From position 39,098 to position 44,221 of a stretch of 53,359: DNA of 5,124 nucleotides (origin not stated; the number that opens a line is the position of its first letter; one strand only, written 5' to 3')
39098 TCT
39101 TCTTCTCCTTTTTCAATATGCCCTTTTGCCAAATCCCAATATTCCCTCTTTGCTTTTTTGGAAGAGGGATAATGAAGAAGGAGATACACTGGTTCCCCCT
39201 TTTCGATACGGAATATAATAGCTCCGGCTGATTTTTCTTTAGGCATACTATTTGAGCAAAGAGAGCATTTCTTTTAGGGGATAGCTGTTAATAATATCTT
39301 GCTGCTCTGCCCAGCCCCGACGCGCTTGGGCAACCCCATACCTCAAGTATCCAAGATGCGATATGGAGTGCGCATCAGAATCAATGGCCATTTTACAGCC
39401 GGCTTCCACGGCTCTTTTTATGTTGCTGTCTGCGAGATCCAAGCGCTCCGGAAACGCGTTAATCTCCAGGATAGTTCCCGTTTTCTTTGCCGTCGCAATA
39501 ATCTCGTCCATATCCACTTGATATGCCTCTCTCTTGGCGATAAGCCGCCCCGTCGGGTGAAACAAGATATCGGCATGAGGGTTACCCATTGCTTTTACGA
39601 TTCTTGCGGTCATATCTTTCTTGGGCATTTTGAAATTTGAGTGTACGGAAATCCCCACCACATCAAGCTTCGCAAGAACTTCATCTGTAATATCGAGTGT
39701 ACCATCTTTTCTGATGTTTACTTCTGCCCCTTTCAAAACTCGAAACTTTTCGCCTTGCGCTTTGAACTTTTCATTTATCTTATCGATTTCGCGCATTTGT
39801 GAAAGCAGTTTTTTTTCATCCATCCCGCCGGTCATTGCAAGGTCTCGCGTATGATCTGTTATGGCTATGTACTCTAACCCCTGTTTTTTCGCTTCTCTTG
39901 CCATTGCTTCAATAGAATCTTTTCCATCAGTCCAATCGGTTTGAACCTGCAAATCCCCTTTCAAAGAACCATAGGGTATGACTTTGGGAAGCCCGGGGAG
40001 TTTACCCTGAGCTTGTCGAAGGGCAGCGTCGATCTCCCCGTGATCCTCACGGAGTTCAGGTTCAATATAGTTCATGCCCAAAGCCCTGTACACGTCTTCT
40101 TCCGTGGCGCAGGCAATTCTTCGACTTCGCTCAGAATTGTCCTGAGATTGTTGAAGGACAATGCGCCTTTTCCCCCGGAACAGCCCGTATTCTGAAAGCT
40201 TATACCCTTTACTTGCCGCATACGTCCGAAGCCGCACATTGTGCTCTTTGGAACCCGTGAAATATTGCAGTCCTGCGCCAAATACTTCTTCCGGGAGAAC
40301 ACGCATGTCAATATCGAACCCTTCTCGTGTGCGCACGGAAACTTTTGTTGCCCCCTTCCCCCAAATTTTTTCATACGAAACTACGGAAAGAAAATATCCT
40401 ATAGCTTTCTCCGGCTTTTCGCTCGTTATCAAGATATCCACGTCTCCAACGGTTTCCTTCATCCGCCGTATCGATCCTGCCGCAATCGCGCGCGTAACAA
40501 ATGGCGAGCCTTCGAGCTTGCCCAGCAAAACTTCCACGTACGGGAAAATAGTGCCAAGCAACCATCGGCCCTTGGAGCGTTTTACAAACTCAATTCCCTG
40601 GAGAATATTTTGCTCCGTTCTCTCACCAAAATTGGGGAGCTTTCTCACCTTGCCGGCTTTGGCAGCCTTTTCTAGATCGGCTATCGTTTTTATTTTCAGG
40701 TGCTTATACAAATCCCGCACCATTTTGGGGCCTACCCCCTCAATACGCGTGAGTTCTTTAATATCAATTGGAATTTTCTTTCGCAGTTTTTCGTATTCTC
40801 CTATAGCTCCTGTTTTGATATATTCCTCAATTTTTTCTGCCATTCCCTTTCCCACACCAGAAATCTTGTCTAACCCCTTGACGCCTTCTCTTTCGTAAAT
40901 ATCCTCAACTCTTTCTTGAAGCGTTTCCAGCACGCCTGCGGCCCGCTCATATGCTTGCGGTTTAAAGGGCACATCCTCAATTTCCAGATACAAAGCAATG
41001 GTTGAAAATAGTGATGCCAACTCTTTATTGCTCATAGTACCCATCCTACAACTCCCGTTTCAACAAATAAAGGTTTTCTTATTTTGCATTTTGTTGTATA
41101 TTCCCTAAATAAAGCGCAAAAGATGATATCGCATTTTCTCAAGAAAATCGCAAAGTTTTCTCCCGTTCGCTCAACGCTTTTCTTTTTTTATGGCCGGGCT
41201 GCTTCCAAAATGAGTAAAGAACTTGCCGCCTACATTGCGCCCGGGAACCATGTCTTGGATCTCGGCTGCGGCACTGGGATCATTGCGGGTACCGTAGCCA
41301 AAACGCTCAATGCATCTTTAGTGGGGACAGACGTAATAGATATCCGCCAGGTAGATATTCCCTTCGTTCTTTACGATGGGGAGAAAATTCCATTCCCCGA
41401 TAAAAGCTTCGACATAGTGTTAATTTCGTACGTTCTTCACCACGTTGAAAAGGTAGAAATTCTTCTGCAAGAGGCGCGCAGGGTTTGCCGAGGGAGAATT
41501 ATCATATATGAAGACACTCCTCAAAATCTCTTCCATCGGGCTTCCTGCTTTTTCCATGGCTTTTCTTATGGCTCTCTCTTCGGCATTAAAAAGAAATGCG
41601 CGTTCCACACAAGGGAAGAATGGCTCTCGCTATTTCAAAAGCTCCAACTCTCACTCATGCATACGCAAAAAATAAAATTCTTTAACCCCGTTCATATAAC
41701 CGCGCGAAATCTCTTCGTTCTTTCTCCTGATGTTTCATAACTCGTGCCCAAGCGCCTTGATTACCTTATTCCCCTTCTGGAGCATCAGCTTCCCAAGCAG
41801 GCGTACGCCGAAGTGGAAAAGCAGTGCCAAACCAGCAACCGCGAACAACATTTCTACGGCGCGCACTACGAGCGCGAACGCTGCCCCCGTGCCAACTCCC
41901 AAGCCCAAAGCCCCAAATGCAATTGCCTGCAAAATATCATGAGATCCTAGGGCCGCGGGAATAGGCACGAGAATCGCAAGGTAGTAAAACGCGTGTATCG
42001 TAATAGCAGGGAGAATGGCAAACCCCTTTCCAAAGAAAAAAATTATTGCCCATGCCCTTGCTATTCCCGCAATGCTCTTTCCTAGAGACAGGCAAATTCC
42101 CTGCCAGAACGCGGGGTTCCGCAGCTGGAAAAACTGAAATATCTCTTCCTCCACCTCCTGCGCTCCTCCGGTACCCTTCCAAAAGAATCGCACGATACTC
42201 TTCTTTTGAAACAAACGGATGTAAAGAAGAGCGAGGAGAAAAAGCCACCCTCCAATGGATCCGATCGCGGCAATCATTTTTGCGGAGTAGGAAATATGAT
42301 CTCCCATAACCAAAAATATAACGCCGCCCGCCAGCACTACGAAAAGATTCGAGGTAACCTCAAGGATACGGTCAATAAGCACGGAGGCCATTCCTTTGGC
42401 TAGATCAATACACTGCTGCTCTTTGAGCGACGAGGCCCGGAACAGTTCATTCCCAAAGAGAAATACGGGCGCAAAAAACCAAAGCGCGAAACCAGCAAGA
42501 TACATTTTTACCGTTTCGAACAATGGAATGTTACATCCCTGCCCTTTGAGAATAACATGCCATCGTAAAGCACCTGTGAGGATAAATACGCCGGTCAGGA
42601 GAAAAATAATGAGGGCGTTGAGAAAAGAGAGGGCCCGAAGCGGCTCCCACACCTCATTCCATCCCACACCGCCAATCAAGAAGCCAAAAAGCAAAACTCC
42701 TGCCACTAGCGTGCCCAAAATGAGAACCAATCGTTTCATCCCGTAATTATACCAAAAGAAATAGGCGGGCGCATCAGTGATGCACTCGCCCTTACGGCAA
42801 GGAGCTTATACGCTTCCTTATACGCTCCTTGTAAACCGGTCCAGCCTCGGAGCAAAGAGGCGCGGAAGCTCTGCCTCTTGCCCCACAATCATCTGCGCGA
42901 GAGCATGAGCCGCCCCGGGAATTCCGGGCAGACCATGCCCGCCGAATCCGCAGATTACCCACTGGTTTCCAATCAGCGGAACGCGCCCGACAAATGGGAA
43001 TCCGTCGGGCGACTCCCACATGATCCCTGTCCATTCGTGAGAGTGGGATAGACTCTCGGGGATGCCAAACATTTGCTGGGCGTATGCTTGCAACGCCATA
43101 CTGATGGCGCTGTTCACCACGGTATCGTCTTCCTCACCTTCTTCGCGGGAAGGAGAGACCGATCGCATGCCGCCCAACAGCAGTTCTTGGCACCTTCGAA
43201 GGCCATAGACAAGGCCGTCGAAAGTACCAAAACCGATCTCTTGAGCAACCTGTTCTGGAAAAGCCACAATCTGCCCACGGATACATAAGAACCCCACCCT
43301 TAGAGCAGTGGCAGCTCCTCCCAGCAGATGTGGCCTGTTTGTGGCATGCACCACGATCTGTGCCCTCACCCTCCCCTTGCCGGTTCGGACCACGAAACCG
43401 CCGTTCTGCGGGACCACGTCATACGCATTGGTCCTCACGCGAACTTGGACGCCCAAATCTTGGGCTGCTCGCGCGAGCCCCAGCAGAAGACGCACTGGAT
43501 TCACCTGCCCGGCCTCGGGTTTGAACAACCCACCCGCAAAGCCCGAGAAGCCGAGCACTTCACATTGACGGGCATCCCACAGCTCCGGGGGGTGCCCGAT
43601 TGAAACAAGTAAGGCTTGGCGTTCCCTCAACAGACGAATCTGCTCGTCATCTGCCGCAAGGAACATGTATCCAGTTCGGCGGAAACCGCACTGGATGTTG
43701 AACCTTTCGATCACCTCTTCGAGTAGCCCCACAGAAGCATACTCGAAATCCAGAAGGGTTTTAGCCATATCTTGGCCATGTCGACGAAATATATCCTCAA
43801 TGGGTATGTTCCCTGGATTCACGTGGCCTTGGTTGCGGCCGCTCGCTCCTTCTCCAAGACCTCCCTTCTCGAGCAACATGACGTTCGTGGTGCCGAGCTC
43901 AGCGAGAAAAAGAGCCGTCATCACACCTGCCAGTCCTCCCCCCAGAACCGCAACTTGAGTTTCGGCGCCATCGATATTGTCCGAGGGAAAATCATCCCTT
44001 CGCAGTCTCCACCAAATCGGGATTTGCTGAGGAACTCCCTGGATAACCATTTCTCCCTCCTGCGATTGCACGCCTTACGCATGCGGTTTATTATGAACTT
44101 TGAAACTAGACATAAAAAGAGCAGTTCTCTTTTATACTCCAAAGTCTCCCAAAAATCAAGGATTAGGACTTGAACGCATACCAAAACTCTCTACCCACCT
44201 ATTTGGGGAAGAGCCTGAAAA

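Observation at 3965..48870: Mosaic of sharply bounded GC-rich single-gene islands wired to AT-rich host-type promoters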

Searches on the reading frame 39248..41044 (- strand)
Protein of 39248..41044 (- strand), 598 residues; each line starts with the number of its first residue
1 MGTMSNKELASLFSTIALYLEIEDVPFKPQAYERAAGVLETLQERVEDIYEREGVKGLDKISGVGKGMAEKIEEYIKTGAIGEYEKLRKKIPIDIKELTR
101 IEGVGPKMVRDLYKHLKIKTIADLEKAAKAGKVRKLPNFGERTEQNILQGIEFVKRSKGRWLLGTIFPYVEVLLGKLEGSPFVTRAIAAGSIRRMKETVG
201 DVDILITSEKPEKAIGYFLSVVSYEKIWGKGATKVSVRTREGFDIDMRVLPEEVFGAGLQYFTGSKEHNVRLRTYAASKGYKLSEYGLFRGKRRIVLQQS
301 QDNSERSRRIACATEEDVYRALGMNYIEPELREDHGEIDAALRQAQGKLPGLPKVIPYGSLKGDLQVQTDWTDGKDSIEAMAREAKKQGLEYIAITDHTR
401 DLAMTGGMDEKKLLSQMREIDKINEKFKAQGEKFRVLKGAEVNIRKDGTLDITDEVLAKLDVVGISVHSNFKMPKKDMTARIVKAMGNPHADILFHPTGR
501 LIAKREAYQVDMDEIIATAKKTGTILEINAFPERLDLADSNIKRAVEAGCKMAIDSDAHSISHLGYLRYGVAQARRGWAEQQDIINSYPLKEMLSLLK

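Call 11: search_protein_families(library=pfam, proteins=[window:39248-41044:-], max_evalue=0.001)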
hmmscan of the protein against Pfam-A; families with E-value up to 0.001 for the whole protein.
window:39248-41044:- (598 aa): 7 families
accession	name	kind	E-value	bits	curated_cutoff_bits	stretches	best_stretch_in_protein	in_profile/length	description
PF14791.11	DNA_pol_B_thumb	-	1.2e-25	89.5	25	1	259-333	2-63/63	DNA polymerase beta thumb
PF14716.13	HHH_8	-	1e-17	64.7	30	1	4-79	1-71/73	Helix-hairpin-helix domain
PF14520.12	HHH_5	-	4.3e-13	50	27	1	96-150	2-54/57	Helix-hairpin-helix domain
PF02811.25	PHP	-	2.5e-08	34.9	26.4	1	364-479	1-111/164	PHP domain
PF00633.29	HHH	-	1.6e-07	31.2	24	0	87-113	2-28/30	Helix-hairpin-helix motif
PF14792.12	DNA_pol_B_palm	-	9.1e-05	23.1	25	1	185-212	26-53/113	DNA polymerase beta palm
PF10391.15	DNA_pol_lambd_f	-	0.00062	20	29.8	0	96-127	1-31/51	Fingers domain of DNA polymerase lambda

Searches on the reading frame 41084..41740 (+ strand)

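Call 11: search_protein_families(library=pfam, proteins=[window:41084-41740:+], max_evalue=0.001)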
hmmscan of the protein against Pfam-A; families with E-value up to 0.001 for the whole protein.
window:41084-41740:+ (218 aa): 8 families
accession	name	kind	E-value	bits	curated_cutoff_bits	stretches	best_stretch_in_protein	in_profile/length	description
PF08241.18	Methyltransf_11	-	8.6e-16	58.8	21.2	1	58-136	1-88/95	Methyltransferase domain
PF13649.12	Methyltransf_25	-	2.4e-13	51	27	1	57-136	1-94/97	Methyltransferase domain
PF13489.12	Methyltransf_23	-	4.4e-13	49.7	27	1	44-192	13-162/164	Methyltransferase domain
PF13847.12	Methyltransf_31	-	1.3e-09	38.3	27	1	94-141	58-109/145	Methyltransferase domain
PF01209.24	Ubie_methyltran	-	1.3e-08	34.9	20.1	1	53-143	47-153/233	ubiE/COQ5 methyltransferase family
PF08242.18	Methyltransf_12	-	5.6e-08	33.9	30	1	58-136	1-93/98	Methyltransferase domain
PF07021.18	MetW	-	1.2e-06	28.8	21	1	46-142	6-109/193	Methionine biosynthesis protein MetW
PF05148.21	Methyltransf_8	-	6.1e-05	23.4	27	1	56-136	75-149/219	Hypothetical methyltransferase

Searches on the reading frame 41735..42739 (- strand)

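Call 11: search_protein_families(library=pfam, proteins=[window:41735-42739:-], max_evalue=0.001)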
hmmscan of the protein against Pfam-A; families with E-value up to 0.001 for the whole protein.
window:41735-42739:- (334 aa): 1 family
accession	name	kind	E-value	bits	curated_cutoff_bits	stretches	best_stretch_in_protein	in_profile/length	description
PF03706.18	LPG_synthase_TM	-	6.1e-26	92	33.4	1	7-301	2-299/302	Lysylphosphatidylglycerol synthase TM region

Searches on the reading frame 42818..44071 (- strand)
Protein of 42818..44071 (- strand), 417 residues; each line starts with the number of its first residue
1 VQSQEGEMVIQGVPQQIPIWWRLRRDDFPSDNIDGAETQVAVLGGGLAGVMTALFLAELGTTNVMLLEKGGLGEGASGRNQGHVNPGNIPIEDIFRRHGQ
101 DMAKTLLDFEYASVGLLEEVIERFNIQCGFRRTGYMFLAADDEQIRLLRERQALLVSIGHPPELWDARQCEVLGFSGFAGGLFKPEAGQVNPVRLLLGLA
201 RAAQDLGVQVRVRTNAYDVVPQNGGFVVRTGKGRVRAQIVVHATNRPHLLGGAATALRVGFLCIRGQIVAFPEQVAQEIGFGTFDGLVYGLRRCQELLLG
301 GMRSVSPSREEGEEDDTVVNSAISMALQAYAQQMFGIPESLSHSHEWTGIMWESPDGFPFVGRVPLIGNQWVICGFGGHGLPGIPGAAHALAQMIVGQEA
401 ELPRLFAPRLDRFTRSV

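Call 8: search_protein_families(library=pfam, proteins=[window:42818-44071:-], max_evalue=0.01)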
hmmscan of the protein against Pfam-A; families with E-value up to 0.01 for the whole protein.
window:42818-44071:- (417 aa): 7 families
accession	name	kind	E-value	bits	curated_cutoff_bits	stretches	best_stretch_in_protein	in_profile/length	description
PF01266.30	DAO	-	7.2e-59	200.5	27.9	1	40-394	2-353/353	FAD dependent oxidoreductase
PF13738.12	Pyr_redox_3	-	9.6e-06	25.5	30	0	200-244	88-132/305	Pyridine nucleotide-disulphide oxidoreductase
PF03486.20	HI0933_like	-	1.2e-05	25.3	50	1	39-140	2-105/244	HI0933-like protein Rossmann domain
PF01494.25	FAD_binding_3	-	0.00041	20.1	22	1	37-66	1-30/349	FAD binding domain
PF00890.30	FAD_binding_2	-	0.0005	19.8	20.4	1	40-105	2-70/414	FAD binding domain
PF07992.20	Pyr_redox_2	-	0.00062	19.7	26.1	0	39-69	2-33/291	Pyridine nucleotide-disulphide oxidoreductase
PF12831.13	FAD_oxidored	-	0.0024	17.7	27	0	40-71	2-32/416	FAD dependent oxidoreductase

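Call 64: search_protein_families(library=ncbifam, proteins=[window:42818-44050:-], max_evalue=0.01)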
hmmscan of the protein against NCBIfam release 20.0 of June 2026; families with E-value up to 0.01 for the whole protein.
window:42818-44050:- (410 aa): 19 families
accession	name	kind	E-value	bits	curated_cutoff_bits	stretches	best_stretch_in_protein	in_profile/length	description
NF050086.1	pipecolate_AmaA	exception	1.3e-30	106.4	600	1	26-238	20-234/425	L-pipecolate oxidase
TIGR03329.1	Phn_aa_oxid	hypoth_equivalog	9e-24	84.1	632.8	1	29-238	23-234/460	putative aminophosphonate oxidoreductase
TIGR03197.1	MnmC_Cterm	equivalog_domain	3.3e-20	72.5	174.2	1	32-359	1-318/400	FAD-dependent 5-carboxymethylaminomethyl-2-thiouridine(34) oxidoreductase MnmC1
NF002480.1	PRK01747.1-1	equivalog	6.4e-20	71.1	540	1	14-359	232-567/645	bifunctional tRNA (5-methylaminomethyl-2-thiouridine)(34)-methyltransferase MnmC2/FAD-dependent 5-carboxymethylaminomethyl-2-thiouridine(34)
TIGR02352.1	thiamin_ThiO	equivalog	3.7e-19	69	250.8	1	33-391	1-350/351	glycine oxidase ThiO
TIGR01373.1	soxB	subfamily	9.5e-18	64.2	529.45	2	31-236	31-235/407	sarcosine oxidase subunit beta family protein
NF001933.0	PRK00711.1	subfamily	3.9e-16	59.1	383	1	103-395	112-406/429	D-amino acid dehydrogenase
TIGR03364.1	HpnW_proposed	hypoth_equivalog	2.3e-11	43.4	285.1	1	32-235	2-191/365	TIGR03364 family FAD-dependent oxidoreductase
NF008425.0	PRK11259.1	equivalog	1.2e-08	34.3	257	1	173-406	137-375/377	N-methyl-L-tryptophan oxidase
NF058655.1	CrtID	equivalog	1.5e-05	24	640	0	166-241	203-276/478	bifunctional phytoene desaturase/3,4-desaturase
TIGR00275.1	TIGR00275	subfamily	2.1e-05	23.6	183.8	0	33-63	1-30/401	aminoacetone oxidase family FAD-binding enzyme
NF010311.1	PRK13748.1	subfamily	0.00039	19.4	600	0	193-239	316-362/560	mercury(II) reductase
TIGR01813.1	flavo_cyto_c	subfamily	0.00052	18.8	285.45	1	32-78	1-47/444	flavocytochrome c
NF005701.0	PRK07512.1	equivalog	0.00081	17.8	528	1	28-94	7-70/516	L-aspartate oxidase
NF008726.1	PRK11728.1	equivalog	0.0017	17.2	299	1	32-235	2-196/389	L-2-hydroxyglutarate oxidase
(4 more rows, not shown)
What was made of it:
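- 42818..44050 (-): FAD-dependent oxidoreductase (DAO family) CDS, a hypervariable occupant. Pfam and NCBIfam (calls 8, 64).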
